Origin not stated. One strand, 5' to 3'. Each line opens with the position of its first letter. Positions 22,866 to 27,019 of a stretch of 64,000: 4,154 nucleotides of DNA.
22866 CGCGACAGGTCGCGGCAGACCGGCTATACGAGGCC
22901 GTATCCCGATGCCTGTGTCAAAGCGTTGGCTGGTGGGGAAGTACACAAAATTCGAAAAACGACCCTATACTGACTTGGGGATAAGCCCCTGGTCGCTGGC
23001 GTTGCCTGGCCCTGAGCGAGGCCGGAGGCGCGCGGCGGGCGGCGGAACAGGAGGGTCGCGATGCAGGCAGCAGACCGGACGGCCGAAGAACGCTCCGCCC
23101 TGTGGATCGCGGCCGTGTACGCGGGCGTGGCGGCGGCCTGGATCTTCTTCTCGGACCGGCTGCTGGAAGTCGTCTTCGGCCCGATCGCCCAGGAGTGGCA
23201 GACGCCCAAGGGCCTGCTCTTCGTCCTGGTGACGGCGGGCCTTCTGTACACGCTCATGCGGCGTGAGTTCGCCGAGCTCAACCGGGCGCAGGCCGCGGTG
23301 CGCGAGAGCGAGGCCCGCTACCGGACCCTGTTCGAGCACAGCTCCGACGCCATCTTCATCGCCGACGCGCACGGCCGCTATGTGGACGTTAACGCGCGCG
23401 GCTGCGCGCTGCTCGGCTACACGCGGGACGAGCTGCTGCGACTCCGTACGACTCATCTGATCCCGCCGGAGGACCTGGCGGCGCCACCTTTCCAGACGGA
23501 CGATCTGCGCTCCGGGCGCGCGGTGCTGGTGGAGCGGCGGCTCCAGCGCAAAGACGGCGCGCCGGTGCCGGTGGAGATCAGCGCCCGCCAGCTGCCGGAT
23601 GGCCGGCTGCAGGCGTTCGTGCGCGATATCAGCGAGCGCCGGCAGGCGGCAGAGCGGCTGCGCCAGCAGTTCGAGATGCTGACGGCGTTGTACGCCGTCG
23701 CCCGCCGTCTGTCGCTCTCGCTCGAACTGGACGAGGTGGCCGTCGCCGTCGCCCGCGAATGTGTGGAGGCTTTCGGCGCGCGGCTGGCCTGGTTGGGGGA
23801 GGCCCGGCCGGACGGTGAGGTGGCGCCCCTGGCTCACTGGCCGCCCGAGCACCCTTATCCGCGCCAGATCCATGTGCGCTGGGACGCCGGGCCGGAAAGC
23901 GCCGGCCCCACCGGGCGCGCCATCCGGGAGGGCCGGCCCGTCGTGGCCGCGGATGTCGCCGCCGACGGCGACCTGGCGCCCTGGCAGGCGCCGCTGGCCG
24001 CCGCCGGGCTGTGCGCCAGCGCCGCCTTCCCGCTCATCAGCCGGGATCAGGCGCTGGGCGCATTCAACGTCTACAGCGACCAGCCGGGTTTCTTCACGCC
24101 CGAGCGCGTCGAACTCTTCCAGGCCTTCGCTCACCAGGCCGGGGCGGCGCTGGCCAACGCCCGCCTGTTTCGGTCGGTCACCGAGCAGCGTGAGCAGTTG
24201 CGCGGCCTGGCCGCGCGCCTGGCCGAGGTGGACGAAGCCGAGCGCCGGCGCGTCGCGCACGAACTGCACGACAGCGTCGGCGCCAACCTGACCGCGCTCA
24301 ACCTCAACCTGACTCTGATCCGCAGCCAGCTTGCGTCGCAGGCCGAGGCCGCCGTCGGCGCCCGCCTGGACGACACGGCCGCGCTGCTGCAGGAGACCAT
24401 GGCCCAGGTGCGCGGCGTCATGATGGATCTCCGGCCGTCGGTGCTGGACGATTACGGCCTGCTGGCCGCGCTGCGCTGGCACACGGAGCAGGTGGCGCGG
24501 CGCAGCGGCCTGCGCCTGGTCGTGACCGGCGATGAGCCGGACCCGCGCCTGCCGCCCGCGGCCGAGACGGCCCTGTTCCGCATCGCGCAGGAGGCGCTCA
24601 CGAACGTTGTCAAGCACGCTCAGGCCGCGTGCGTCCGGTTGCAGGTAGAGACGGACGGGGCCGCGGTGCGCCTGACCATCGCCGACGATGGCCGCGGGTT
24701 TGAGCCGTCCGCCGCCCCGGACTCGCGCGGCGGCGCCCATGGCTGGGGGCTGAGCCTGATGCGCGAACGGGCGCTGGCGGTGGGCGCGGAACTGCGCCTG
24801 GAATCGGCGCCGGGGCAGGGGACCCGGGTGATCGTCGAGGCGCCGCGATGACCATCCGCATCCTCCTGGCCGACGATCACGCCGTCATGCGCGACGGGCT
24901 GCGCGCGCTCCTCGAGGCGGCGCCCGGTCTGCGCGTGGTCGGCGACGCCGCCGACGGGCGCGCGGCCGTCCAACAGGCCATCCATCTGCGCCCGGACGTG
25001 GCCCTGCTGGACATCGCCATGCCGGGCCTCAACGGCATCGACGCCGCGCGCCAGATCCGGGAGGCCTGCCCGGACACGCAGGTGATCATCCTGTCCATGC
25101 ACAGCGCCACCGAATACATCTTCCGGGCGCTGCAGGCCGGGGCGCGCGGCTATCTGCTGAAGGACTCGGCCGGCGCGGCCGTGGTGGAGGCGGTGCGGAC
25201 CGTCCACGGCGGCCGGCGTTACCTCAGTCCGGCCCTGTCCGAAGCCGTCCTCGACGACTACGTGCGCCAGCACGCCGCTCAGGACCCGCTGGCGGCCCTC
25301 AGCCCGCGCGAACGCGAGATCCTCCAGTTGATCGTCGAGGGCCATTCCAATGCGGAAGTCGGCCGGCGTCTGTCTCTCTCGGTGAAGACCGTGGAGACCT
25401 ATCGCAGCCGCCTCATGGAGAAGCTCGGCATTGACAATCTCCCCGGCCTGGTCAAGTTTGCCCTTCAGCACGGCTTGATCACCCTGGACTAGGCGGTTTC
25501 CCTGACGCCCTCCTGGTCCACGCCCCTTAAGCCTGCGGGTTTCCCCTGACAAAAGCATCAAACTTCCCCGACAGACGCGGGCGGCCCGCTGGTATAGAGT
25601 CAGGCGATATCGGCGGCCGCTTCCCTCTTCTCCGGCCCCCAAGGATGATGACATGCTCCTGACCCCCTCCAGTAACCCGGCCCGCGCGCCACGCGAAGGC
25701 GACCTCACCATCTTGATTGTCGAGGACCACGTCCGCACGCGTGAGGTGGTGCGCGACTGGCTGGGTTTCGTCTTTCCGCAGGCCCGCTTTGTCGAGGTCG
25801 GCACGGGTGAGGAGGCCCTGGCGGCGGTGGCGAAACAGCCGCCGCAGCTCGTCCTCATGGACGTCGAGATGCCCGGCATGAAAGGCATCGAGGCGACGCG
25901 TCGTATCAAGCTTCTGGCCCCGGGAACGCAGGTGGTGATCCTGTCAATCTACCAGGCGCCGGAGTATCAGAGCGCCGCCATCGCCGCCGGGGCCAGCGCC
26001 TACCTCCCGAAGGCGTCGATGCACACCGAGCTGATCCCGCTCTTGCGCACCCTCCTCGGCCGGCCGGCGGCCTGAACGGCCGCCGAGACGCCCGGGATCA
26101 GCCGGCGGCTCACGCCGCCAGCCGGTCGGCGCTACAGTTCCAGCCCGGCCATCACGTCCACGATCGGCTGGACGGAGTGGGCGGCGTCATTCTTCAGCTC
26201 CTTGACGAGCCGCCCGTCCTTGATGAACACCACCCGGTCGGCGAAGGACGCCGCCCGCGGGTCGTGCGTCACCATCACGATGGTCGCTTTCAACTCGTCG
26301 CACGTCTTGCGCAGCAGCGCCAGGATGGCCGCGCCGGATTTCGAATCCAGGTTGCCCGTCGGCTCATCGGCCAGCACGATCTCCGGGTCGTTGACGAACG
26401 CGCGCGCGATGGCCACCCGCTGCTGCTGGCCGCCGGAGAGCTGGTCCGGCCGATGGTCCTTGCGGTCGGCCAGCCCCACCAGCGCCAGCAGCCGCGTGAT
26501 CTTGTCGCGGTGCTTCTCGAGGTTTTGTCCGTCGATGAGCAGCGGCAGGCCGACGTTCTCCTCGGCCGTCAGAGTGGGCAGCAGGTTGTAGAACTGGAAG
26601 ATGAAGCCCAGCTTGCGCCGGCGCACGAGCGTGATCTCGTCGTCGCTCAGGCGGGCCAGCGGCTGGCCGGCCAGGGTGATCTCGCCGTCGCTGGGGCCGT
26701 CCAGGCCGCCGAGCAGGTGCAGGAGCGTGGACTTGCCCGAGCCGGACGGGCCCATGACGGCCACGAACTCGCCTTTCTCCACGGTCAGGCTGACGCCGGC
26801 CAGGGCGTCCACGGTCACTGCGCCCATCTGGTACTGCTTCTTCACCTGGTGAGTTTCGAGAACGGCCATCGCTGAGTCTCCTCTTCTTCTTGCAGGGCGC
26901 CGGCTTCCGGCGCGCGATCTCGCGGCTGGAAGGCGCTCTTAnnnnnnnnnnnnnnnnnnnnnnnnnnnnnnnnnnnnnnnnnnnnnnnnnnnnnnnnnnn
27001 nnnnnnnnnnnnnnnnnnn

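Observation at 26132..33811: Candidate new system: ABC (FtsX/MacB) permease fused to a nucleotidyl cyclase, with its own ATPase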

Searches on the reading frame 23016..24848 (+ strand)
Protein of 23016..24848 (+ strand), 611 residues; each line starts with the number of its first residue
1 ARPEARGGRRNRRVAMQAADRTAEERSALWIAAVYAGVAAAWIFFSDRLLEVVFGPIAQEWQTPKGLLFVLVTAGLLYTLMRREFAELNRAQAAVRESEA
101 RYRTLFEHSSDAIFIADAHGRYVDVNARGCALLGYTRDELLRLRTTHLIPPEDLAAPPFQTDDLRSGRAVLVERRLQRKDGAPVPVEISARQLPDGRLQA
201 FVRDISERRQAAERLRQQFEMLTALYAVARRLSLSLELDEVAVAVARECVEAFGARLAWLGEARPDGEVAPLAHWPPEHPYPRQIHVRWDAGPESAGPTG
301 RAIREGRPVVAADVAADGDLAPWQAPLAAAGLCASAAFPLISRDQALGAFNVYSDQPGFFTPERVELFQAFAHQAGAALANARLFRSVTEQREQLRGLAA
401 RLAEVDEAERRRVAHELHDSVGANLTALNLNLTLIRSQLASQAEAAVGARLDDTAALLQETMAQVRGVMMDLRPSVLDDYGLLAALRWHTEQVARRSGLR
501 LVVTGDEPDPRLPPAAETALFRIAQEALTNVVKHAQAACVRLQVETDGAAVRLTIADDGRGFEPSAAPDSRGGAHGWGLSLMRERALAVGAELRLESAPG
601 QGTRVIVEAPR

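Call 14: search_protein_families(library=pfam, proteins=[window:23016-24848:+], max_evalue=0.001)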
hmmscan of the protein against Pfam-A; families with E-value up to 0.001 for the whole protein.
window:23016-24848:+ (611 aa): 11 families
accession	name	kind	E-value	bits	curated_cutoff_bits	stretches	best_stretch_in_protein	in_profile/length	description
PF13185.12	GAF_2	-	5.5e-25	88.6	28.6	1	236-379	2-135/136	GAF domain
PF02518.31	HATPase_c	-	4e-17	63.1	26.4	1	517-610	3-108/111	Histidine kinase-, DNA gyrase B-, and HSP90-like ATPase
PF01590.32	GAF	-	1.1e-16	62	22.4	1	224-379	5-133/133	GAF domain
PF07730.19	HisKA_3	-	2.4e-13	50.9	24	1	409-477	1-68/68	Histidine kinase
PF13426.13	PAS_9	-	3.3e-12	47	27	1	110-207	1-103/103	PAS domain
PF00989.32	PAS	-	8.4e-11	42.3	22.6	1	101-204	2-112/113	PAS fold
PF13188.13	PAS_8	-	1.2e-10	41.4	21.8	1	100-148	1-50/65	PAS domain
PF08448.16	PAS_4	-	1.6e-10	41.6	23.1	1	106-210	1-110/110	PAS fold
PF13492.12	GAF_3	-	1.7e-10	41.9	27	1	238-381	2-129/129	GAF domain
PF13581.12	HATPase_c_2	-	1.5e-09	38.3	27.4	1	516-584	28-107/127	Histidine kinase-like ATPase domain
PF08447.18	PAS_3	-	0.00086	20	25.6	0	123-193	2-75/89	PAS fold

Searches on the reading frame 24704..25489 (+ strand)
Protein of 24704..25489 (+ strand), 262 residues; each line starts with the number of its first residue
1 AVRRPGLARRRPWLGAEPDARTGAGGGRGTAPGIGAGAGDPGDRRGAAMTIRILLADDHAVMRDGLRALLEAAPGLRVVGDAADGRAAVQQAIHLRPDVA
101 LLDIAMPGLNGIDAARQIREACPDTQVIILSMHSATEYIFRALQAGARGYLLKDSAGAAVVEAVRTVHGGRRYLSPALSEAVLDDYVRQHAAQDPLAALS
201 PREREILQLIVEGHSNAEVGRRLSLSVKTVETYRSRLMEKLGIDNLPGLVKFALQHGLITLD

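Call 14: search_protein_families(library=pfam, proteins=[window:24704-25489:+], max_evalue=0.001)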
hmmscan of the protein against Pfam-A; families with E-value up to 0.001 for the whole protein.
window:24704-25489:+ (262 aa): 4 families
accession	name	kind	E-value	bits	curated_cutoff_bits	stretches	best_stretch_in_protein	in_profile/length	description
PF00072.30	Response_reg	-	6.7e-28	97.5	30.2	1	53-164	1-110/111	Response regulator receiver domain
PF00196.25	GerE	-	3.8e-18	65.3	23.5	1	198-253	2-57/57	Bacterial regulatory proteins, luxR family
PF08281.18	Sigma70_r4_2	-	8.8e-10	38.5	25.7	1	196-241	8-54/54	Sigma-70, region 4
PF04545.22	Sigma70_r4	-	7.2e-05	22.7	24.1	1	196-241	2-48/50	Sigma-70, region 4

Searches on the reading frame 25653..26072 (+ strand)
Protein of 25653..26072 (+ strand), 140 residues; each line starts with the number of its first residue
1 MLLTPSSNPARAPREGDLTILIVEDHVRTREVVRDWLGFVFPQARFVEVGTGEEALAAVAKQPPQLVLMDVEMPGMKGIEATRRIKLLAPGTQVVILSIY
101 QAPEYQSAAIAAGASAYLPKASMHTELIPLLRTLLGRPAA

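Call 89: search_protein_families(library=pfam, proteins=[window:25653-26072:+], max_evalue=0.0001)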
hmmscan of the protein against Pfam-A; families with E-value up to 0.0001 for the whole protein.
window:25653-26072:+ (140 aa): 1 family
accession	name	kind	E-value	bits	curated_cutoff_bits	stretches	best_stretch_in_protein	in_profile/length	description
PF00072.30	Response_reg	-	1.3e-22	80.4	30.2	1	20-128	1-107/111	Response regulator receiver domain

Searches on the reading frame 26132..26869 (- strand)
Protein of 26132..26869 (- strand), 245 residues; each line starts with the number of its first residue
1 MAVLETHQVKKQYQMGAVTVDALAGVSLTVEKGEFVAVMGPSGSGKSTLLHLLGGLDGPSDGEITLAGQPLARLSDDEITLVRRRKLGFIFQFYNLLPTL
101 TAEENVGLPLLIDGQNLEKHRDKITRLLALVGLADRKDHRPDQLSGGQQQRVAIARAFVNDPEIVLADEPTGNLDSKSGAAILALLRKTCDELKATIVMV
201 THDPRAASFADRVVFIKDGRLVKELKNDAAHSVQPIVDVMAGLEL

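Call 5: search_protein_families(library=pfam, proteins=[window:26132-26869:-], max_evalue=0.01)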
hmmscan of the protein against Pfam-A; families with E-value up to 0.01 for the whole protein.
window:26132-26869:- (245 aa): 9 families
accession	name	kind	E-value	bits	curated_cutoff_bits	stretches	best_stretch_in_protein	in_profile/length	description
PF00005.33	ABC_tran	-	1.1e-36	126.9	25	1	24-171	2-136/137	ABC transporter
PF02463.25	SMC_N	-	8.9e-06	25.7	40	0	111-216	112-211/220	RecF/RecN/SMC N terminal domain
PF13304.12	AAA_21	-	3.3e-05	24.6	27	0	35-61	1-44/304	AAA domain, putative AbiEii toxin, Type IV TA system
PF13481.12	AAA_25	-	0.00067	19.8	27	0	30-50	30-50/195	AAA domain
PF13555.12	AAA_29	-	0.0008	19.6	27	1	27-50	16-39/61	P-loop containing region of AAA domain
PF13191.12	AAA_16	-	0.0018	19.2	32.6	1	31-186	20-156/167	AAA ATPase domain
PF20703.3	nSTAND1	-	0.0027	17.9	27.1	1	29-51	29-51/379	Novel STAND NTPase 1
PF13401.12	AAA_22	-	0.0058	17.4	27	0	34-57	6-29/130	AAA domain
PF03193.22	RsgA_GTPase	-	0.009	16.3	30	0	30-54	104-127/174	RsgA GTPase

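Call 6: search_protein_families(library=ncbifam, proteins=[window:26132-26869:-], max_evalue=0.01)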
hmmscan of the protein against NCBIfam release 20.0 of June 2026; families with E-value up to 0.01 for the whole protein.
window:26132-26869:- (245 aa): 192 families (the best 25 are shown)
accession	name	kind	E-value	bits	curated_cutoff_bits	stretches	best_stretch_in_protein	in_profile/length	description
TIGR02211.1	LolD_lipo_ex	equivalog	1.3e-74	250.4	307.75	1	3-222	1-220/221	lipoprotein-releasing ABC transporter ATP-binding protein LolD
NF007826.0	PRK10535.1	equivalog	4.1e-73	246.7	966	1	2-233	3-233/648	macrolide ABC transporter ATP-binding protein/permease MacB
NF008639.0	PRK11629.1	equivalog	1.6e-71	240.5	360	1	3-226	6-229/234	lipoprotein-releasing ABC transporter ATP-binding protein LolD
NF038007.1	ABC_ATP_DarD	equivalog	1.5e-68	230.6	375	1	4-221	2-218/218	darobactin export ABC transporter ATP-binding protein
NF007879.0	PRK10584.1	equivalog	1.5e-66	224.4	336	1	3-224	6-227/228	putative ABC transporter ATP-binding protein YbbA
TIGR02982.1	heterocyst_DevA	subfamily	4.2e-65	219.4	295.8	1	4-221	2-219/220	ABC exporter ATP-binding subunit, DevA family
TIGR02673.1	FtsE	equivalog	2.4e-64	216.9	264.85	1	4-219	2-213/214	cell division ATP-binding protein FtsE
TIGR03608.1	L_ocin_972_ABC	subfamily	6.6e-58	195.6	254.85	1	21-216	12-206/206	putative bacteriocin export ABC transporter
TIGR03265.1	PhnT2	equivalog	9.4e-57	192.8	457.7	1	3-222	4-214/353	putative 2-aminoethylphosphonate ABC transporter ATP-binding protein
TIGR00968.1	3a0106s01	subfamily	1.2e-55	188.6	342.75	1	7-223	4-211/237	sulfate ABC transporter ATP-binding protein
TIGR02314.1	ABC_MetN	equivalog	1e-54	185.8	499.7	1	5-224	3-222/343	methionine ABC transporter ATP-binding protein MetN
NF040933.2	ABC_arch_GlcV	equivalog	4.2e-54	183.8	450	1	5-223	4-222/357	glucose ABC transporter ATP-binding protein GlcV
TIGR02315.1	ABC_phnC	equivalog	7e-52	176.3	266.1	1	4-224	2-227/243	phosphonate ABC transporter ATP-binding protein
TIGR03005.1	ectoine_ehuA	equivalog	2.8e-50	170.9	345.4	1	6-228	3-232/252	ectoine/hydroxyectoine ABC transporter ATP-binding protein EhuA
TIGR01186.1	proV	subfamily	3.7e-50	171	326.6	1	22-223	8-210/363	betaine/proline/choline family ABC transporter ATP-binding protein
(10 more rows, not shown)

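Call 80: search_protein_families(library=padloc, proteins=[window:26132-26869:-], max_evalue=0.001)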
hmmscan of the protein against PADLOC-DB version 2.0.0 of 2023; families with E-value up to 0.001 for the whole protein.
window:26132-26869:- (245 aa): 7 families
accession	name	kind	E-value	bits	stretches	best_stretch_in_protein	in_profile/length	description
PDLC04135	mad3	-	9.1e-33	112.3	2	106-219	236-343/374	mads_3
PDLC04140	mad8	-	4.5e-10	37.5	1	22-206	16-236/314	mads_8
PDLC02914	ATPase-Toprim_I-B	-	7.6e-07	26.7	1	136-204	177-245/443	-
PDLC04164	AriA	-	2e-05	22.3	1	142-218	170-249/253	-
PDLC02980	AriA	-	3.3e-05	22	0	35-56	1-22/304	-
PDLC02335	AbiLi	-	0.00017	18.7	0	35-53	78-96/326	AbiLi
PDLC03865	LmuB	-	0.00056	16.2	0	160-203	931-974/1007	-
